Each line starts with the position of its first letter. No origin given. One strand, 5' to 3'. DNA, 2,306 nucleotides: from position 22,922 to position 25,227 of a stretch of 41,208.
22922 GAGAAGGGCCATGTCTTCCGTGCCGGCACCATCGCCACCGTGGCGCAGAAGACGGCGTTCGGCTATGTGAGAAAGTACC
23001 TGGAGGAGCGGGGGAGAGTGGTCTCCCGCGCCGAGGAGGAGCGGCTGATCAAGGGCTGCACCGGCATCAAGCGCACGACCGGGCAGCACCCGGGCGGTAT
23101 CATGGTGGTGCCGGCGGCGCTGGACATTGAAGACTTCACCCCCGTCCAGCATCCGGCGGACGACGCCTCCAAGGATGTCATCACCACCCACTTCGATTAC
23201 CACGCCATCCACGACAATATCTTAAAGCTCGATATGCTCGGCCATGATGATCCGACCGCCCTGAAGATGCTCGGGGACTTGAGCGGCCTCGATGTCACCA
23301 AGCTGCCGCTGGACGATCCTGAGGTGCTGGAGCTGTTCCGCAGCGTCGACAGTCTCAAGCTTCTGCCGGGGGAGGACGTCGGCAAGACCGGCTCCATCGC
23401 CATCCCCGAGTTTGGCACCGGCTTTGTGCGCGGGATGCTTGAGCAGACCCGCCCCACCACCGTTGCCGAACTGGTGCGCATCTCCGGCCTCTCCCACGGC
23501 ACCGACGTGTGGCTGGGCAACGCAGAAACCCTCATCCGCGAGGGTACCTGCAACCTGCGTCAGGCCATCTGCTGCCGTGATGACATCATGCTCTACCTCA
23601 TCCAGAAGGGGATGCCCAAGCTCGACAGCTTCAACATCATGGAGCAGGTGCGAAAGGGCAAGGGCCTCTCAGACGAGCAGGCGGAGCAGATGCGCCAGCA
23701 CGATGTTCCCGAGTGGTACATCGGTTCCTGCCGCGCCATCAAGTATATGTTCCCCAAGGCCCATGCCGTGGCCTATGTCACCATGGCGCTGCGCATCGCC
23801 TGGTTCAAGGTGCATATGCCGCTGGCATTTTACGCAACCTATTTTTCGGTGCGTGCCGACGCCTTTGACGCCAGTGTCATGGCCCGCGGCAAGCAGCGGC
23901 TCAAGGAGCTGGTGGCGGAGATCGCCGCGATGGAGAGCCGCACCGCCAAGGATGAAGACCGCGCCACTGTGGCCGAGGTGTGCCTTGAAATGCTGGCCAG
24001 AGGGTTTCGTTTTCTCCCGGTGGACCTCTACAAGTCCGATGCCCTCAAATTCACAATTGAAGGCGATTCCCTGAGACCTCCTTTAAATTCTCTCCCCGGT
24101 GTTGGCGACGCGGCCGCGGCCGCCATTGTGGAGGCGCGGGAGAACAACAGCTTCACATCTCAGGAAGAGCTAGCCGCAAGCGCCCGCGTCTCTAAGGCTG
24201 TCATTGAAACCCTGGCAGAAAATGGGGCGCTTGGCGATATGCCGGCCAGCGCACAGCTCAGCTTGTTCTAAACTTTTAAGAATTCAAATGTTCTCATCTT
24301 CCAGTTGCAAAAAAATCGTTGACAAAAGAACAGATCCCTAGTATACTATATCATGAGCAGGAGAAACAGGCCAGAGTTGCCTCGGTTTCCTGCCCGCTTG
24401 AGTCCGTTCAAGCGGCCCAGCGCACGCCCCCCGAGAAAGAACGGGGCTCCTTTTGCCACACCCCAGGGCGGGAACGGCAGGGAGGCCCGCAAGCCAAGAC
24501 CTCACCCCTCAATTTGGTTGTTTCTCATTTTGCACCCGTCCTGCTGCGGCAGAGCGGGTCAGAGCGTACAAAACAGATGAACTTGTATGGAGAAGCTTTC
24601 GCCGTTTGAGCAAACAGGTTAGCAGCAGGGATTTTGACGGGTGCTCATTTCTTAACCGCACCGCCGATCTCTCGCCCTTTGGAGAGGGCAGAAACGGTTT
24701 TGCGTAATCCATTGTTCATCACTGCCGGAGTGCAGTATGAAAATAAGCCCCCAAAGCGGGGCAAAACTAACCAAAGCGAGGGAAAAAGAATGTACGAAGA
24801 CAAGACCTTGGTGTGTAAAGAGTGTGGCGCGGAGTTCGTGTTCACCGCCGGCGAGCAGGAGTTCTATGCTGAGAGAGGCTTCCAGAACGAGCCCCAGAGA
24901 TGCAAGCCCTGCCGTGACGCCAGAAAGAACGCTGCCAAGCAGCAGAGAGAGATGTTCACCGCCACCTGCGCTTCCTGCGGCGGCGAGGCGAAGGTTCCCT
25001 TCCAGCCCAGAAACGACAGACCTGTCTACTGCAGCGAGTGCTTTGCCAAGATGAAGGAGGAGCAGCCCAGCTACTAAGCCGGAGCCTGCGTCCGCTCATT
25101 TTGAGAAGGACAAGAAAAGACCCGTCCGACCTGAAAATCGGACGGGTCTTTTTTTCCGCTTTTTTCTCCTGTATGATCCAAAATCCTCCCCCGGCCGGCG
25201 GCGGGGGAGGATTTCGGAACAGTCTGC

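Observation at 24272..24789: Promoter-driven, highly structured 440-nt untranslated RNA between polC and a zinc-ribbon gene: candidate unclassified ncRNA or riboswitch-like leader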

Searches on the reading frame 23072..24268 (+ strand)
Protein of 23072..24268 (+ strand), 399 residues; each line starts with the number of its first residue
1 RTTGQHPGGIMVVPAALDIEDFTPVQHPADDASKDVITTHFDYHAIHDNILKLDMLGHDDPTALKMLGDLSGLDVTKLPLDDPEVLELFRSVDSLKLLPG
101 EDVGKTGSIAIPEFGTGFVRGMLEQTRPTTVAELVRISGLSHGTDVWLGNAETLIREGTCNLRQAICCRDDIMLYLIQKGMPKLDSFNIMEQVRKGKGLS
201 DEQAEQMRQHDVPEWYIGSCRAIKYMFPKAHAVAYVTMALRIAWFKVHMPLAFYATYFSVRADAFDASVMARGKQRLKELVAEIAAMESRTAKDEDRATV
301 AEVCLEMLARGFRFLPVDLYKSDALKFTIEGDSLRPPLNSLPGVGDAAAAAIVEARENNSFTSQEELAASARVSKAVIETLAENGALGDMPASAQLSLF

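Call 10: find_related_loci(query=window:23072-24268:+, collection=genome_contigs, flank=4000)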
Query window:23072-24268:+ (399 aa) in genome_contigs; peptide patterns used: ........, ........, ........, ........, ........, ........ (x = any residue, [..] = any of these).
558 stretches matched a pattern; 417 encode a relative of the query (tblastn E <= 1e-3); the best 80 are kept; 80 distinct loci.
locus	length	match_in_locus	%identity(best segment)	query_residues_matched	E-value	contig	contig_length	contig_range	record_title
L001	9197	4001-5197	84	1-399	0e+0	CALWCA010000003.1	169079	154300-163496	MAG: uncultured Clostridia bacterium isolate E40__bin31 genome assembly, contig: E40__k127_3992947, whole genome shotgun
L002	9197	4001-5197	84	1-399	0e+0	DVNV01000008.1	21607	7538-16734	MAG TPA_asm: Candidatus Galloscillospira excrementipullorum isolate ChiHjej8B7-10251 ChiHjej8B7M5__C50334_L21607_SRR6323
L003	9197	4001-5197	80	1-399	0e+0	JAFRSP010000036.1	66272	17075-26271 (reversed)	MAG: Clostridia bacterium isolate RGIG2763 Goat_Omasum-5__c376196, whole genome shotgun sequence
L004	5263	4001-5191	69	1-399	0e+0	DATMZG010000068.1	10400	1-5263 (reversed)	MAG TPA_asm: Candidatus Acidoferrum sp. isolate SMAG_U13168 k141_125549, whole genome shotgun sequence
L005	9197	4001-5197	68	1-399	0e+0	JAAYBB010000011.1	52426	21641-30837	MAG: Clostridiales bacterium isolate AS06rmzACSIP_23 53440_AS06, whole genome shotgun sequence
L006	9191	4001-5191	68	1-399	0e+0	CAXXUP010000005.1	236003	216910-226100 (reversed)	MAG: Oscillospiraceae bacterium isolate 524f9323-00aa-48d4-abe6-ef407a8e1a99 genome assembly, contig: contig_5, whole ge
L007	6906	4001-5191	63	1-399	1e-171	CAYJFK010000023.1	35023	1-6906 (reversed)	MAG TPA_asm: uncultured Oscillospiraceae bacterium isolate ERP123703_co2_6 genome assembly, contig: NODE_660_length_3502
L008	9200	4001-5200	60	1-399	6e-167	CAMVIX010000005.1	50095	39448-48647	MAG TPA_asm: uncultured Clostridiaceae bacterium isolate SRR8387717_bin.82_metaWRAP_v1.3_MAG genome assembly, contig: ER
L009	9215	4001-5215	59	1-399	6e-162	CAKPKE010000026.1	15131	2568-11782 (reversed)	MAG: uncultured Clostridia bacterium isolate REFINED_METABAT215_TOP10_CONTIGS_1500_ASSEMBLY_K77_MERGED__Hadza_MoBio_hadz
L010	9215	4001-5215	58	1-399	2e-162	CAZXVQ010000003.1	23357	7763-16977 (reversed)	MAG TPA_asm: uncultured Clostridium sp. isolate SRP222994_co1_159 genome assembly, contig: NODE_4360_length_23357_cov_8.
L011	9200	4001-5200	58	1-399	2e-162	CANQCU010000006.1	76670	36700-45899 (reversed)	MAG: uncultured Clostridia bacterium isolate Lapin-007__bin6 genome assembly, contig: Lapin-007__NODE_52_length_76670_co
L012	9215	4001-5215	59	1-399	6e-162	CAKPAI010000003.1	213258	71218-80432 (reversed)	MAG: uncultured Clostridia bacterium isolate REFINED_METABAT215_TOP10_CONTIGS_1500_ASSEMBLY_K77_MERGED__Hadza_MoBio_hadz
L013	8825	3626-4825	57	1-399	1e-161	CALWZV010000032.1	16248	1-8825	MAG: uncultured Clostridia bacterium isolate BRZ_PI__bin2 genome assembly, contig: BRZ_PI__NODE_5255_length_16248_cov_5.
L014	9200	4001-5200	60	1-399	2e-161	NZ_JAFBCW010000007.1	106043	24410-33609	Desulforadius tongensis strain DSM 29799 Ga0454065_07, whole genome shotgun sequence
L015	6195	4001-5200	59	1-399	1e-160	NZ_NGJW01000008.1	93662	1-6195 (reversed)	Vagococcus lutrae strain CCUG 39187 8, whole genome shotgun sequence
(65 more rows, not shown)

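Call 19: search_protein_families(library=ncbifam, proteins=[L001:5294-5911:+, L005:5349-5975:+], max_evalue=0.01)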
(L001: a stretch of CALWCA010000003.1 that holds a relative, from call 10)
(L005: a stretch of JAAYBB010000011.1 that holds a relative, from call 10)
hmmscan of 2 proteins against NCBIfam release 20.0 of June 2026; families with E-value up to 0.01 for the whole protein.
L001:5294-5911:+ (206 aa): 62 families (the best 25 are shown)
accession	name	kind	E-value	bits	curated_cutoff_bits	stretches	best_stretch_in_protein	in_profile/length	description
NF006147.0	PRK08295.1-4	equivalog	5.4e-49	166.5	212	1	14-198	12-196/201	RNA polymerase factor sigma-70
NF006148.0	PRK08295.1-5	equivalog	1.6e-47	161.7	208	1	13-202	22-211/218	RNA polymerase sporulation sigma factor SigH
TIGR02859.1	spore_sigH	equivalog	8.3e-47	159.2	294.8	1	14-201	9-196/198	RNA polymerase sporulation sigma factor SigH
NF006145.0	PRK08295.1-2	equivalog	3.6e-46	157.2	212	1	14-202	22-210/213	RNA polymerase sporulation sigma factor SigH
NF006146.0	PRK08295.1-3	equivalog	7e-41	140.1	414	1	16-199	23-206/218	RNA polymerase factor sigma-70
TIGR02937.1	sigma70-ECF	superfamily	8.7e-22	77.5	42.9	1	25-199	2-162/165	sigma-70 family RNA polymerase sigma factor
TIGR02939.1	RpoE_Sigma70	equivalog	1.2e-11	45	236.15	1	14-197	10-181/190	RNA polymerase sigma factor RpoE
NF007223.0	PRK09641.1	equivalog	1e-10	41.8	209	1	15-198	9-180/187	RNA polymerase sigma factor SigW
TIGR02985.1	Sig70_bacteroi1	subfamily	4e-09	36.9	126.4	1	25-198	2-158/162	RNA polymerase sigma-70 factor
NF006089.0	PRK08241.1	subfamily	2.3e-08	33.5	240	1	18-199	16-201/343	RNA polymerase subunit sigma-70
TIGR02984.1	Sig-70_plancto1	subfamily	2.6e-08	33.7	183.75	1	19-198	2-184/189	RNA polymerase sigma-70 factor, Planctomycetaceae-specific subfamily 1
NF010500.0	PRK13919.1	subfamily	8.6e-08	32.6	226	1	19-198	18-179/186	putative RNA polymerase sigma E protein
TIGR02948.1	SigW_bacill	equivalog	9.5e-08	32.3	243.1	1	17-198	11-180/187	RNA polymerase sigma factor SigW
TIGR02989.1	Sig-70_gvs1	subfamily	1.8e-07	31.2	124.55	1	154-199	109-155/158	RNA polymerase sigma-70 factor, Rhodopirellula/Verrucomicrobium family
TIGR02885.1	spore_sigF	equivalog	1.9e-07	31.1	321.45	1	14-81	1-68/231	RNA polymerase sporulation sigma factor SigF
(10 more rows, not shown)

L005:5349-5975:+ (209 aa): 76 families (the best 25 are shown)
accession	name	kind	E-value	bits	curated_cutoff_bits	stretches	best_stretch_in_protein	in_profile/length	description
NF006147.0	PRK08295.1-4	equivalog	7.2e-46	156.3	212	1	19-203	11-198/201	RNA polymerase factor sigma-70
NF006148.0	PRK08295.1-5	equivalog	4.7e-43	147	208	1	17-205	20-211/218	RNA polymerase sporulation sigma factor SigH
TIGR02859.1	spore_sigH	equivalog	2.1e-42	144.8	294.8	1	19-205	8-197/198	RNA polymerase sporulation sigma factor SigH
NF006145.0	PRK08295.1-2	equivalog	3.5e-41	140.9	212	1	17-205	18-210/213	RNA polymerase sporulation sigma factor SigH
NF006146.0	PRK08295.1-3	equivalog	4.3e-38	131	414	1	10-205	10-209/218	RNA polymerase factor sigma-70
TIGR02937.1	sigma70-ECF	superfamily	1.4e-28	99.6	42.9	1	31-203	2-163/165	sigma-70 family RNA polymerase sigma factor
TIGR02985.1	Sig70_bacteroi1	subfamily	2.5e-14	53.8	126.4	1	31-202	2-159/162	RNA polymerase sigma-70 factor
TIGR02984.1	Sig-70_plancto1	subfamily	5.4e-14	52.2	183.75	1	24-201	1-184/189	RNA polymerase sigma-70 factor, Planctomycetaceae-specific subfamily 1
NF058625.1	sigma_PG0214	equivalog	1.3e-11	44.5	130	1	29-204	3-160/170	GFO_1088 family ECF-type sigma factor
NF007223.0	PRK09641.1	equivalog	3e-11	43.5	209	1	17-202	5-181/187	RNA polymerase sigma factor SigW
NF009185.0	PRK12533.1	equivalog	1.9e-10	40.7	248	1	53-206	52-194/231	RNA polymerase sigma factor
NF007225.0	PRK09643.1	equivalog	2e-10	40.7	190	1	19-205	16-182/204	RNA polymerase sigma factor SigM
NF009167.0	PRK12514.1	equivalog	2.1e-10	40.8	265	1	15-194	5-167/180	RNA polymerase sigma factor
TIGR02479.1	FliA_WhiG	subfamily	2.9e-10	40.3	189.6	1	36-102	2-71/224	FliA/WhiG family RNA polymerase sigma factor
NF006174.0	PRK08311.2-2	equivalog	4.4e-10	39.2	319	1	12-112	12-115/252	RNA polymerase sigma factor SigI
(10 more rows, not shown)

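Call 20: search_protein_families(library=pfam, proteins=[L001:5294-5911:+, L005:5349-5975:+], max_evalue=0.01)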
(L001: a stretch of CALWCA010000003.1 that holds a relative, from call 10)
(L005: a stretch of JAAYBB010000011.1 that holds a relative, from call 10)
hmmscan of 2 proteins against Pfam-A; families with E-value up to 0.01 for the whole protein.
L001:5294-5911:+ (206 aa): 4 families
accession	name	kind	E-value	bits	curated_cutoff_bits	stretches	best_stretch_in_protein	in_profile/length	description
PF04542.20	Sigma70_r2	-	1.4e-08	34.9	24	1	29-94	1-66/71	Sigma-70 region 2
PF08281.18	Sigma70_r4_2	-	4.7e-08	33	25.7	1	154-198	9-54/54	Sigma-70, region 4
PF00196.25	GerE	-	4.3e-05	23.5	23.5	1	155-199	2-46/57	Bacterial regulatory proteins, luxR family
PF12645.13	HTH_16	-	0.0018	18.8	22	1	13-69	2-64/65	Helix-turn-helix domain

L005:5349-5975:+ (209 aa): 9 families
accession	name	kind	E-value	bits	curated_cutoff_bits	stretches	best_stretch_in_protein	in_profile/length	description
PF04542.20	Sigma70_r2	-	9.7e-15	54.6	24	1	35-104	1-70/71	Sigma-70 region 2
PF08281.18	Sigma70_r4_2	-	1.9e-08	34.3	25.7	1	158-201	10-54/54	Sigma-70, region 4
PF07638.17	Sigma70_ECF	-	2.8e-07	31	21.1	1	15-202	2-180/185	ECF sigma factor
PF00196.25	GerE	-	8.3e-07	29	23.5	1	158-201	2-45/57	Bacterial regulatory proteins, luxR family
PF12645.13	HTH_16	-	1.1e-06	29.1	22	1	20-76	3-65/65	Helix-turn-helix domain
PF13518.12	HTH_28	-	0.00016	22.1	25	1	166-199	5-38/52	Helix-turn-helix domain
PF13551.12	HTH_29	-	0.0029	18.1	28.1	0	166-198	4-37/64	Winged helix-turn helix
PF13384.12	HTH_23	-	0.0042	17.3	24.6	1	166-198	10-42/50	Homeodomain-like domain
PF04545.22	Sigma70_r4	-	0.0045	16.9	24.1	0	158-201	4-48/50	Sigma-70, region 4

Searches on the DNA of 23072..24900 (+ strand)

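Call 4: search_rna_families(source=window, start=24200, end=24900, threshold=evalue, max_evalue=10, show_alignments=3)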
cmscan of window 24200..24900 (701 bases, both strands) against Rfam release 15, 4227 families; matches with E-value up to 10: 2.
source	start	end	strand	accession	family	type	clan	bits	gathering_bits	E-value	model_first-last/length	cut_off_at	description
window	24256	24332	-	RF01184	snR79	Gene; snRNA; snoRNA; CD-box;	-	18.2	55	2.6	1-89/89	no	Small nucleolar RNA snR79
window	24704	24726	-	RF01133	sR3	Gene; snRNA; snoRNA; CD-box;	-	11.5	41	2.6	1-55/55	no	Small nucleolar RNA sR3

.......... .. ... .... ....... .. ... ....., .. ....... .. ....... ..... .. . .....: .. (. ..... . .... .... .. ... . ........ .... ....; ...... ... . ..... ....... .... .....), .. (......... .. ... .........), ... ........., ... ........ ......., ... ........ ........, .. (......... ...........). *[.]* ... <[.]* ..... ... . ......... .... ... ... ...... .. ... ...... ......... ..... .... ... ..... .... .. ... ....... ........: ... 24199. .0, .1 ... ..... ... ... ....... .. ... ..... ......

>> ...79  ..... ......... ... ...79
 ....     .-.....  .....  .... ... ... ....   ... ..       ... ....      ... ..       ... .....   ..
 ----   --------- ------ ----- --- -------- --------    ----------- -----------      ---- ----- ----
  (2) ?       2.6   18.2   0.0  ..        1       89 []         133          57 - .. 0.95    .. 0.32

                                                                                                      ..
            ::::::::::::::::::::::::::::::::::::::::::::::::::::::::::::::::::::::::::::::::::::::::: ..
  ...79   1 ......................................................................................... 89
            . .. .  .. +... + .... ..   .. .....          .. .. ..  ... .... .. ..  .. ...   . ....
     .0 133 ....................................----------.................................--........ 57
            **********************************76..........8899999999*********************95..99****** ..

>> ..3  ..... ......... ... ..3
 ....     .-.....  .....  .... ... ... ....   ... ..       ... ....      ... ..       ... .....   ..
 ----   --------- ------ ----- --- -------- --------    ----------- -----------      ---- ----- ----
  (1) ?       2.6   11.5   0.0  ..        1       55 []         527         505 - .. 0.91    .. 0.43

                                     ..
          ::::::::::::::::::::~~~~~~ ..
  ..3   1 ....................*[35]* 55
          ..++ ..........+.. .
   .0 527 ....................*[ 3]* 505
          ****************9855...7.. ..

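Call 35: search_rna_families(sources=[L006, L089, L097, L100, L110, L141, L156, L161, L093, L096, L127, L136, L111, L130, L001, L003, L005, L163], threshold=gathering)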
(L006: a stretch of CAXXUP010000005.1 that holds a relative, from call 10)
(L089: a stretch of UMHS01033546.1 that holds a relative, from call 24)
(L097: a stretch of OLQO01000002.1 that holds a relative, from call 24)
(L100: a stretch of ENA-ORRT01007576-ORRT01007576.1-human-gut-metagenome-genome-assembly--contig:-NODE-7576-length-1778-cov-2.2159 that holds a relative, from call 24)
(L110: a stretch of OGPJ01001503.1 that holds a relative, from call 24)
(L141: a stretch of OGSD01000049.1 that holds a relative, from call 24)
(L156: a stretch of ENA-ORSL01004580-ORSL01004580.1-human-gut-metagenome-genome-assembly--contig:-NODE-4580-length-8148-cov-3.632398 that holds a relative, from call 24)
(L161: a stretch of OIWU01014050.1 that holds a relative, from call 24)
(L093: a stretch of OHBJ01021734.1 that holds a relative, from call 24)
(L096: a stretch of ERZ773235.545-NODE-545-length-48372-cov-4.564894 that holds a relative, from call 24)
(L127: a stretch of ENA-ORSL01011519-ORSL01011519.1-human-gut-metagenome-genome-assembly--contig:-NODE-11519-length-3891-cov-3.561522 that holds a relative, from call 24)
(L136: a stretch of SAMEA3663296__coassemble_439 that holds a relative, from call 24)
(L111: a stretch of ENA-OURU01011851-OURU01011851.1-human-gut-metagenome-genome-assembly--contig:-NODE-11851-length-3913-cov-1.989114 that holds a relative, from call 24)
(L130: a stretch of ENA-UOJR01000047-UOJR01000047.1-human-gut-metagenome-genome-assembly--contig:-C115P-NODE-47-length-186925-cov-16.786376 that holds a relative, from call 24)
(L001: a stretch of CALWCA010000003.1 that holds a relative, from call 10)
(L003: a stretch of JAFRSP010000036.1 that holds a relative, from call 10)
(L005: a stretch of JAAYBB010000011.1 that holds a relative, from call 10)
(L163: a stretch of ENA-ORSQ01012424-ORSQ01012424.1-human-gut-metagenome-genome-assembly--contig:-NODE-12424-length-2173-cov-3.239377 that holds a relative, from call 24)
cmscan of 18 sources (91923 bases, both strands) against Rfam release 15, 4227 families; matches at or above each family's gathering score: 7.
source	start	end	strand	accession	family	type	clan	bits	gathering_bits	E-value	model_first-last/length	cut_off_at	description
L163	837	907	+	RF00005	tRNA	Gene; tRNA;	CL00001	77.6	29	3.7e-15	1-71/71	no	tRNA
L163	1007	1078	+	RF00005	tRNA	Gene; tRNA;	CL00001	67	29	2.9e-12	1-71/71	no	tRNA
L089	3737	3809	+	RF00005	tRNA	Gene; tRNA;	CL00001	62.7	29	4.5e-11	1-71/71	no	tRNA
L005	7930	8089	-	RF00557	L10_leader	Cis-reg; leader;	-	61.7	44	3e-07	1-138/138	no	Ribosomal protein L10 leader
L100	891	957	+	RF00005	tRNA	Gene; tRNA;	CL00001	40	29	7.9e-05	1-71/71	no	tRNA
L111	3282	3360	-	RF00001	5S_rRNA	Gene; rRNA;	CL00113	39.3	38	0.00019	38-120/120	5'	5S ribosomal RNA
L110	76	140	+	RF00005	tRNA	Gene; tRNA;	CL00001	37.6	29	0.00037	1-71/71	no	tRNA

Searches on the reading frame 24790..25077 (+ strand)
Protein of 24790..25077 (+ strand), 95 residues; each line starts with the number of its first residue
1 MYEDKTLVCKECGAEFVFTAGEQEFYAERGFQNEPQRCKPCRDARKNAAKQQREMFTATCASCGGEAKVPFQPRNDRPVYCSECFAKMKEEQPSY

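Call 19: search_protein_families(library=ncbifam, proteins=[window:24790-25074:+], max_evalue=0.01)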
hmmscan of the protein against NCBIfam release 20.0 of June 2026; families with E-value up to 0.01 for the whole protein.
window:24790-25074:+ (95 aa): 1 family
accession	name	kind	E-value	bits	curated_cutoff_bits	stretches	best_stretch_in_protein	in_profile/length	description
TIGR04272.1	cxxc_cxxc_Mbark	domain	1.2e-20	72.9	36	1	53-89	1-37/37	CxxC-x17-CxxC domain-containing protein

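Call 20: search_protein_families(library=pfam, proteins=[window:24790-25074:+], max_evalue=0.01)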
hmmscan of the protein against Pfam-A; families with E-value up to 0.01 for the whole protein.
window:24790-25074:+ (95 aa): 3 families
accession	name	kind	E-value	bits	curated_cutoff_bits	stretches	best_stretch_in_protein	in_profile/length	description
PF13451.12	zf_Tbcl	-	2.6e-25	88.6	24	1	3-48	1-46/48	Probable treble clef domain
PF23477.1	zf_Tbcl_2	-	6.3e-21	74.2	27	1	53-89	1-37/37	Probable treble clef zinc finger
PF21344.3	Zn_ribbon_LysW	-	0.0096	16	27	0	58-84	1-27/46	Alpha-aminoadipate carrier protein LysW-like, globular domain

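Call 22: find_encoding_contigs(protein=window:24790-25077:+, flank=3000, max_places=10)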
Protein window:24790-25077:+ (95 aa): 3 contigs read that carry it; 3 places shown.
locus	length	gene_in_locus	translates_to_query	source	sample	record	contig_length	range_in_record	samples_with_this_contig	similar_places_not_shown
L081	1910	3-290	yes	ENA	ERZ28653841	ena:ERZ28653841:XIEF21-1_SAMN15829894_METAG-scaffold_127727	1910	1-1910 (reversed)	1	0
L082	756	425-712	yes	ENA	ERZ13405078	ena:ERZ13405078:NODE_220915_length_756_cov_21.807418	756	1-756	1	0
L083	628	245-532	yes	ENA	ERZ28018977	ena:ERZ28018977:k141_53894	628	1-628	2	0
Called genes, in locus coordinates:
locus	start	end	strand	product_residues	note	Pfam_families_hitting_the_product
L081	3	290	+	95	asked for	PF13451:zf_Tbcl, PF23477:zf_Tbcl_2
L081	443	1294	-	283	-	PF08543:Phos_pyr_kin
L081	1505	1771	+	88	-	PF12637:TSCPD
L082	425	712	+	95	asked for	PF13451:zf_Tbcl, PF23477:zf_Tbcl_2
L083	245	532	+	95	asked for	PF13451:zf_Tbcl, PF23477:zf_Tbcl_2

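Call 24: find_related_loci(query=window:24790-25074:+, collection=metagenome_contigs, flank=2500)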
Query window:24790-25074:+ (95 aa) in metagenome_contigs; peptide patterns used: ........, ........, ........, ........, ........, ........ (x = any residue, [..] = any of these).
600 stretches matched a pattern (row limit reached: there are more); 584 encode a relative of the query (tblastn E <= 1e-3); the best 80 are kept; 80 distinct loci.
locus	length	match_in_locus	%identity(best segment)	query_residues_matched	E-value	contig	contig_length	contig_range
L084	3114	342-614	87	1-91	3e-52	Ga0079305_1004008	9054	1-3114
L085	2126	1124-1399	86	1-92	1e-52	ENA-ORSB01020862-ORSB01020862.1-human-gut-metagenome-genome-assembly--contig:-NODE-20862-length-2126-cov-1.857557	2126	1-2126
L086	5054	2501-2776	85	1-92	3e-52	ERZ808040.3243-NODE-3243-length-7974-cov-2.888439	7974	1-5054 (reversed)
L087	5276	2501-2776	86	1-92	6e-52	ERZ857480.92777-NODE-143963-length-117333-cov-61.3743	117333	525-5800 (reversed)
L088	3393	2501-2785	82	1-95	6e-52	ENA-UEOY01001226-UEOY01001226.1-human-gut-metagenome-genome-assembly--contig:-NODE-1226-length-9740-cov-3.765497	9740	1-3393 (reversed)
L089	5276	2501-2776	87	1-92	1e-51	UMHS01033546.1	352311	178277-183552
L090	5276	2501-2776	87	1-92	1e-51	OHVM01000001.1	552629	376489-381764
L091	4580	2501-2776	87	1-92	7e-52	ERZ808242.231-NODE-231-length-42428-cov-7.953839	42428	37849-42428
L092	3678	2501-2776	87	1-92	1e-51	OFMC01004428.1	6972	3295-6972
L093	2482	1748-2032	84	1-95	6e-52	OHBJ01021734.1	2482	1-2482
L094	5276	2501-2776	84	1-92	3e-51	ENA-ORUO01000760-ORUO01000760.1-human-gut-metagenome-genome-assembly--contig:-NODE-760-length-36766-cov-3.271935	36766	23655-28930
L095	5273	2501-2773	88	1-91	2e-51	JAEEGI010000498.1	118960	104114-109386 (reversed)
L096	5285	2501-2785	84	1-95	3e-51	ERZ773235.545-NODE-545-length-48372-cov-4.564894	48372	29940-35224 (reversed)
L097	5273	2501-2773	88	1-91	4e-51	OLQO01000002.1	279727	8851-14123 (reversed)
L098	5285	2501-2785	84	1-95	4e-51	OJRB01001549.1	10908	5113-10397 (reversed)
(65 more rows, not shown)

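Call 66: search_solved_structures(query=window:24790-25074:+, max_evalue=1)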
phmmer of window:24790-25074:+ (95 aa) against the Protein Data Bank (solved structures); distinct sequences matched with E-value up to 1: 5.
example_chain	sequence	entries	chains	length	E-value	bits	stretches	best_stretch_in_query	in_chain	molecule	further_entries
5v3j_E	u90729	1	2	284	0.033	18.2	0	4-44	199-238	Zinc finger protein 568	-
5v3m_C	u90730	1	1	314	0.048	17.6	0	4-44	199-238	Zinc finger protein 568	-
5v3g_D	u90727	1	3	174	0.27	15.2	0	4-49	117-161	PR domain zinc finger protein 9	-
6u4m_A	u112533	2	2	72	0.35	14.8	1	22-88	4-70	Paxillin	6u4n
5egb_A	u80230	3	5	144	0.39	14.7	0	4-50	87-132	Histone-lysine N-methyltransferase PRDM9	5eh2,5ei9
